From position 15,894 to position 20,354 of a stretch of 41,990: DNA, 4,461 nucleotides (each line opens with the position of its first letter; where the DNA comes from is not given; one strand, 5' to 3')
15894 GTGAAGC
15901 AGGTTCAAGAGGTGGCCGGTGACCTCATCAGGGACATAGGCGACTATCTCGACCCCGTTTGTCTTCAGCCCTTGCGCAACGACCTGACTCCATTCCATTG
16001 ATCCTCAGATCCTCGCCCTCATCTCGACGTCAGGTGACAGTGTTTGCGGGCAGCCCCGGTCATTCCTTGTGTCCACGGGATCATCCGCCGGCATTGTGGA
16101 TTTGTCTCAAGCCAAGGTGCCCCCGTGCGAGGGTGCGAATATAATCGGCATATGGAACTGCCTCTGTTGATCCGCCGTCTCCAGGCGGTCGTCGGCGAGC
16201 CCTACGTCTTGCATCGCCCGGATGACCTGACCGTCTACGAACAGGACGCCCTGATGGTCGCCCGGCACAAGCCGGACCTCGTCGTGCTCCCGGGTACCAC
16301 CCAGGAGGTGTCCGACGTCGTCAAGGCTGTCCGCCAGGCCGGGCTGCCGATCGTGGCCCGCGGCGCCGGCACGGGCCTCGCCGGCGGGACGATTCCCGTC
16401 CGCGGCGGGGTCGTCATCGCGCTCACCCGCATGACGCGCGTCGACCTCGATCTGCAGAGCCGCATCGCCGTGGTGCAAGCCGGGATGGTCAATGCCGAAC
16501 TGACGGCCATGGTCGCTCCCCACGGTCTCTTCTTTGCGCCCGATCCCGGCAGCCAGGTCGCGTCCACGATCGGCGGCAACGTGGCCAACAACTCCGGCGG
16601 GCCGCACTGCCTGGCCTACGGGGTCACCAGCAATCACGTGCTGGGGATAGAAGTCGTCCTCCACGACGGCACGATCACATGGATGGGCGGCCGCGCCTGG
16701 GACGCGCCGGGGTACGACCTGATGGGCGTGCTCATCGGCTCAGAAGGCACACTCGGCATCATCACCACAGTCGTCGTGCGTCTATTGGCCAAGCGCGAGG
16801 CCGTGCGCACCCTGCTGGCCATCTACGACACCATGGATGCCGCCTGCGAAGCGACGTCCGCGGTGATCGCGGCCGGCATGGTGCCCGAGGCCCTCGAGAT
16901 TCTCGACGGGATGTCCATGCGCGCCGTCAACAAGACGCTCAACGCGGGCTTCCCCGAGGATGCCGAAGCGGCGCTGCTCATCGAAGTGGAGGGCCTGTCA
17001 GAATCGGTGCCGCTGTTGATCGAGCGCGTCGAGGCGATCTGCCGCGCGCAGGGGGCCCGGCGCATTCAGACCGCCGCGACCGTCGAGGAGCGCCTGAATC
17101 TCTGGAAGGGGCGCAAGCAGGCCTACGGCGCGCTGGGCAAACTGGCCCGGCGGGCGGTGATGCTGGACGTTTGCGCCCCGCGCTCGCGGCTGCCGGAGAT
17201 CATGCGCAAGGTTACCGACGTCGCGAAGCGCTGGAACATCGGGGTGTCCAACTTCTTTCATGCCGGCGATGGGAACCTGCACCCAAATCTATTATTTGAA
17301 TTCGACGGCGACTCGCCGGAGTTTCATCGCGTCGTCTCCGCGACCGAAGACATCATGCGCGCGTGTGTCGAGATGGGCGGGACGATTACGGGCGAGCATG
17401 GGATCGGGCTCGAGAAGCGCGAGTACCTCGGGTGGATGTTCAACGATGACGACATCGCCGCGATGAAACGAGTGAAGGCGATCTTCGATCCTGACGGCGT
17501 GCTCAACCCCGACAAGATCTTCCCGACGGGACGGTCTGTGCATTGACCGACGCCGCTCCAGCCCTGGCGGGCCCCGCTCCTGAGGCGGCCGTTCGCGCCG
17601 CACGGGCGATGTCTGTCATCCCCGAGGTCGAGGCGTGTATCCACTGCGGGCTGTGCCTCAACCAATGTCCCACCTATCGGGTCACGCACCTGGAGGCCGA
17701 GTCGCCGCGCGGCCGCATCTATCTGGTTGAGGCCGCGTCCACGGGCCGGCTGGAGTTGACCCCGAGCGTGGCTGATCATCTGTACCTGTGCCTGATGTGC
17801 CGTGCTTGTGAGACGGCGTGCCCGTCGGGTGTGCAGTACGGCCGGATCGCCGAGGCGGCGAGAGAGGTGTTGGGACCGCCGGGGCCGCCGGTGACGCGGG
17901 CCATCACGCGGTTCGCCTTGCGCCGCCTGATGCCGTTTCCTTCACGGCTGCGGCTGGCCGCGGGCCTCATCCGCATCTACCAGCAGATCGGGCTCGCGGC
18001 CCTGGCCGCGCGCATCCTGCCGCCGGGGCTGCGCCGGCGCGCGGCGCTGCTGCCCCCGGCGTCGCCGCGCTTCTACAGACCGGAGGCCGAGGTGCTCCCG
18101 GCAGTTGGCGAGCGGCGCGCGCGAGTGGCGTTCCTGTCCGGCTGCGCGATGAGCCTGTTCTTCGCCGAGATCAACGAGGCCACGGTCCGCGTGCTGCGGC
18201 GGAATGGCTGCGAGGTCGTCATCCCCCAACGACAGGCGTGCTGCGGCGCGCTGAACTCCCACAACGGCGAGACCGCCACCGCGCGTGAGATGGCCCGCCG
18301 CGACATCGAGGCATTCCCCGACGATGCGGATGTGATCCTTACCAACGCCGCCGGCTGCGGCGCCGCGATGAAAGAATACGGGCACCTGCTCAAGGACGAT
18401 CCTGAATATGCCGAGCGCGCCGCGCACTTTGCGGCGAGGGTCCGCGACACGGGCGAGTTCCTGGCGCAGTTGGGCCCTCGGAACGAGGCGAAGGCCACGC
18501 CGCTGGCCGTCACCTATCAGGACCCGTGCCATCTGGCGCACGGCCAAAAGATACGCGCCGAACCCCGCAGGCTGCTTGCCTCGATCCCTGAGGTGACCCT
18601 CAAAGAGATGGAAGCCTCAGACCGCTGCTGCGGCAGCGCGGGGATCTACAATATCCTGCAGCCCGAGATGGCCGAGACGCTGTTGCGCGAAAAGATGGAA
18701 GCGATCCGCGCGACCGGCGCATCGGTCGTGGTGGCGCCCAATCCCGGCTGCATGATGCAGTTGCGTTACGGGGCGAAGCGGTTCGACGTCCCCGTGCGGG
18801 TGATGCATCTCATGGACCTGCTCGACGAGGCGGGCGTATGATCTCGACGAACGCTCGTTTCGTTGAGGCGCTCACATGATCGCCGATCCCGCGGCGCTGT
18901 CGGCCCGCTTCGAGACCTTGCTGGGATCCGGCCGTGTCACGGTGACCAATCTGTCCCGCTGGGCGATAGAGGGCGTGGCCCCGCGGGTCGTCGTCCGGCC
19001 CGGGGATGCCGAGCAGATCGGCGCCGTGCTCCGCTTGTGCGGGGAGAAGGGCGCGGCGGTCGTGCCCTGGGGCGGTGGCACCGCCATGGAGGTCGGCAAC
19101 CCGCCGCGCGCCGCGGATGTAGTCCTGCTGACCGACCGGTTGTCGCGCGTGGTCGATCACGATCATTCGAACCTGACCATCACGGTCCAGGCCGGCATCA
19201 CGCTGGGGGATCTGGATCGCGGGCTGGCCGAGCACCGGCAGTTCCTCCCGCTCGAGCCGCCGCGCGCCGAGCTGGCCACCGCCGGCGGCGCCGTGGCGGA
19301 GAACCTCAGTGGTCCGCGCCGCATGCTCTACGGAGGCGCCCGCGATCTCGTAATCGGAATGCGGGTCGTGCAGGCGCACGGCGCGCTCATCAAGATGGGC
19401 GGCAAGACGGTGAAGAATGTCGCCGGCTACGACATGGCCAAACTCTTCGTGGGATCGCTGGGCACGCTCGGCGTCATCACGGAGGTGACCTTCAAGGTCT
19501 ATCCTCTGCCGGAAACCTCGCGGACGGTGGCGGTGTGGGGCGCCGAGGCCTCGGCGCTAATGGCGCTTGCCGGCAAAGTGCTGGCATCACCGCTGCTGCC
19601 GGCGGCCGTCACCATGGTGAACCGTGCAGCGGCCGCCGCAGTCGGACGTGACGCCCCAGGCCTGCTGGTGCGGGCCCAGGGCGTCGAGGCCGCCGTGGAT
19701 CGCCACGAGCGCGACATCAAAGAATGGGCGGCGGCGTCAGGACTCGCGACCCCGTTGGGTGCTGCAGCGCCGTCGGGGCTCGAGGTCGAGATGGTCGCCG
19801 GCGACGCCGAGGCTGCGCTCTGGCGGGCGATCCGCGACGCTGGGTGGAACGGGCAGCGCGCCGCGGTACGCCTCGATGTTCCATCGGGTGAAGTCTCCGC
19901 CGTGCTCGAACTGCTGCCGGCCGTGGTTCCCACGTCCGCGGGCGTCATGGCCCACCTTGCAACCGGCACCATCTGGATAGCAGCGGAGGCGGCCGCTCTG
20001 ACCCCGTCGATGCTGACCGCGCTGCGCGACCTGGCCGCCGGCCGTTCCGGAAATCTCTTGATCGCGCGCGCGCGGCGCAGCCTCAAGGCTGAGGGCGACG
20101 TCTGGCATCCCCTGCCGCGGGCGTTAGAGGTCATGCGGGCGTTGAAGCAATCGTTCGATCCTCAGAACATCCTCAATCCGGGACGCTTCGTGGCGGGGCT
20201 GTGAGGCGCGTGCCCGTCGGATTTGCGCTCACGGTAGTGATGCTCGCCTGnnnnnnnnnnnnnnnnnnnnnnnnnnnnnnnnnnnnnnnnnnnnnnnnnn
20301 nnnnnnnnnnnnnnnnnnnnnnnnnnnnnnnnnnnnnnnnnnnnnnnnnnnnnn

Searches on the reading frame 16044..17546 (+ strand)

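Call 49: search_protein_families(library=pfam, proteins=[window:16044-17546:+], max_evalue=0.0001)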
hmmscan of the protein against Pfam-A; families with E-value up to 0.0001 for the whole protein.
window:16044-17546:+ (500 aa): 2 families
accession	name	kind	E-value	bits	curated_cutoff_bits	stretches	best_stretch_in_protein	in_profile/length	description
PF02913.24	FAD-oxidase_C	-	3.2e-66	224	21.2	1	252-492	3-248/248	FAD linked oxidases, C-terminal domain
PF01565.28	FAD_binding_4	-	4.4e-39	133.8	26.4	1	77-214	1-138/139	FAD binding domain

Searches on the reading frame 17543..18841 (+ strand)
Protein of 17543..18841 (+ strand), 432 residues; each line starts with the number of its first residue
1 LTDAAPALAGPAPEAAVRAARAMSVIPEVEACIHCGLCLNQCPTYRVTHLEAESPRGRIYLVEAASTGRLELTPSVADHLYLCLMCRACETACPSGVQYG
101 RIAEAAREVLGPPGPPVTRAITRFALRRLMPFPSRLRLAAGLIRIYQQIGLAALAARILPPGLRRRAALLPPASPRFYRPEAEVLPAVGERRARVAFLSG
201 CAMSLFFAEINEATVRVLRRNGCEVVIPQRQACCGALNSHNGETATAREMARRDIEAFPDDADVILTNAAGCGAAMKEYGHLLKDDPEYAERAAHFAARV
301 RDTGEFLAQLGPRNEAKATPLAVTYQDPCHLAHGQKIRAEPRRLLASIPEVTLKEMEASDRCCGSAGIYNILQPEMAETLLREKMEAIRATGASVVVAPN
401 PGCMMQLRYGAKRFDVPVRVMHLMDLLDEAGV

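Call 49: search_protein_families(library=pfam, proteins=[window:17543-18841:+], max_evalue=0.0001)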
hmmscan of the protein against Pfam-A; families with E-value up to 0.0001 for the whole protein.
window:17543-18841:+ (432 aa): 11 families
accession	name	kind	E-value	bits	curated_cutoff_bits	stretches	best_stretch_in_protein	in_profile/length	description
PF02754.22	CCG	-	4.1e-36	123.4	20.6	2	323-408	1-85/85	Cysteine-rich domain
PF13183.11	Fer4_8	-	4.3e-15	56.5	27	1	28-97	1-68/68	4Fe-4S dicluster domain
PF13534.11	Fer4_17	-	2.8e-10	41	22.2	1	31-97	1-60/61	4Fe-4S dicluster domain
PF12838.12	Fer4_7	-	7.7e-10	39.5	27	1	32-97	2-52/52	4Fe-4S dicluster domain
PF13237.11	Fer4_10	-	7.2e-09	35.9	25.5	0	28-48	5-26/53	4Fe-4S dicluster domain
PF13187.11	Fer4_9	-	9.5e-08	32.4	27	0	27-44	32-49/52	4Fe-4S dicluster domain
PF00037.32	Fer4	-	9e-07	28.9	21.1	0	30-44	6-20/24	4Fe-4S binding domain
PF12797.12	Fer4_2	-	2e-06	27.8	24.5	0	28-44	6-22/22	4Fe-4S binding domain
PF12837.12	Fer4_6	-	2.8e-06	27.4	25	0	30-45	7-22/24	4Fe-4S binding domain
PF12800.12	Fer4_4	-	6.3e-06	26.5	24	0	30-45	2-17/17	4Fe-4S binding domain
PF13484.11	Fer4_16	-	2.5e-05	25.4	30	0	32-95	2-65/66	4Fe-4S double cluster binding domain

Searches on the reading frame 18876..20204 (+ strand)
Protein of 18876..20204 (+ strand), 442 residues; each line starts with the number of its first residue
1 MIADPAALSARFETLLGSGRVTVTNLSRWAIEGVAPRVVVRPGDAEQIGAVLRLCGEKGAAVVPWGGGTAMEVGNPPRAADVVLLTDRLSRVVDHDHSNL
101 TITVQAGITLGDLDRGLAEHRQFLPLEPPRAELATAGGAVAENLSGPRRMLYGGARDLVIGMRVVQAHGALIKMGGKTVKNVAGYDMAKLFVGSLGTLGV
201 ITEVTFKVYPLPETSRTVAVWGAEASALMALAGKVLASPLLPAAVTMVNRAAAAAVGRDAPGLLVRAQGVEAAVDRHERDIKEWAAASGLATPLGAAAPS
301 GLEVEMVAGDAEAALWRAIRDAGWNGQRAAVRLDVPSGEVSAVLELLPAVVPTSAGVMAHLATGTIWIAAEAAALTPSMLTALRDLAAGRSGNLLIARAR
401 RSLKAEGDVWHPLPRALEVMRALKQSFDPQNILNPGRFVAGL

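Call 49: search_protein_families(library=pfam, proteins=[window:18876-20204:+], max_evalue=0.0001)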
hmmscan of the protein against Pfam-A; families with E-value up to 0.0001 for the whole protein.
window:18876-20204:+ (442 aa): 2 families
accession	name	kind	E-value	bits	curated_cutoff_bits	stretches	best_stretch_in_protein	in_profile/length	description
PF01565.28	FAD_binding_4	-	4.8e-33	114.2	26.4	1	36-174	1-138/139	FAD binding domain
PF02913.24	FAD-oxidase_C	-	3e-06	27.6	21.2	1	414-437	224-247/248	FAD linked oxidases, C-terminal domain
